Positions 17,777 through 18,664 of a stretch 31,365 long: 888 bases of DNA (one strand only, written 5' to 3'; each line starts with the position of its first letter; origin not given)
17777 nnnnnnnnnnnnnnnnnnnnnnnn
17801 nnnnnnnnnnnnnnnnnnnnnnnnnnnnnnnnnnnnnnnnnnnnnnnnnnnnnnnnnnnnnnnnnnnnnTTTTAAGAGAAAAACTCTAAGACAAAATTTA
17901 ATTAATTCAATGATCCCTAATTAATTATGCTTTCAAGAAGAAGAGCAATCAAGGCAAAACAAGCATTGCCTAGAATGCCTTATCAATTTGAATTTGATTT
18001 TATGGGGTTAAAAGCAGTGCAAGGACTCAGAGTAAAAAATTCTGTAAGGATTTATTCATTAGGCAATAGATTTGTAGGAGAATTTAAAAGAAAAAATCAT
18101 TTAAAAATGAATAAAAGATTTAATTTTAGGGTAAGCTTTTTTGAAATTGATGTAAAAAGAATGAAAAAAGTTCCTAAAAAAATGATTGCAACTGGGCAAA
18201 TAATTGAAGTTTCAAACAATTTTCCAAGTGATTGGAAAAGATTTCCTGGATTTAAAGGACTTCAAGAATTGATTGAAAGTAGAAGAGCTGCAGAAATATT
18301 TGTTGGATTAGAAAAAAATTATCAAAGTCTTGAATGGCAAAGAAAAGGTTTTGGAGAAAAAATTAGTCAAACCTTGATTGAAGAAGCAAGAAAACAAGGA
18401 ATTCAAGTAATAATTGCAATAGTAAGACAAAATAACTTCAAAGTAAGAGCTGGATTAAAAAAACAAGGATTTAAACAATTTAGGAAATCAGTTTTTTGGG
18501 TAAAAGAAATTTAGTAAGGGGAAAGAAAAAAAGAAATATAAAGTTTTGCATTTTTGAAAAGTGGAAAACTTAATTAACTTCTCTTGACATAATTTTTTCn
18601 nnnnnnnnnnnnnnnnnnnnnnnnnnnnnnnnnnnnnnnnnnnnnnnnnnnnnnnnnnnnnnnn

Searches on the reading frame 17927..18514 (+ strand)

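Call 27: search_protein_families(library=pfam, proteins=[window:17927-18514:+], max_evalue=0.001)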
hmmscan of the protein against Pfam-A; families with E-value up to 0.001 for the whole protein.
window:17927-18514:+ (195 aa): 2 families
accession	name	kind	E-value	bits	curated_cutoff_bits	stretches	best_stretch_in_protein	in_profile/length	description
PF00583.31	Acetyltransf_1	-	0.00012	22.8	20.7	1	136-182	70-116/116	Acetyltransferase (GNAT) family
PF08445.16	FR47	-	0.00023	21.5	22.1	1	136-189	32-84/86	FR47-like protein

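Call 77: search_protein_families(library=phrogs, proteins=[window:17927-18514:+], max_evalue=0.01)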
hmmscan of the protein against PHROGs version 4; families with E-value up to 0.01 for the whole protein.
window:17927-18514:+ (195 aa): 2 families
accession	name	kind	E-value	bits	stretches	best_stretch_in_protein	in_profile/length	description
phrog_1249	-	other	0.00018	22.3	1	136-185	100-149/180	acetyltransferase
phrog_14634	-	DNA, RNA and nucleotide metabolism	0.0031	18.2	1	44-112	83-151/245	DNA binding protein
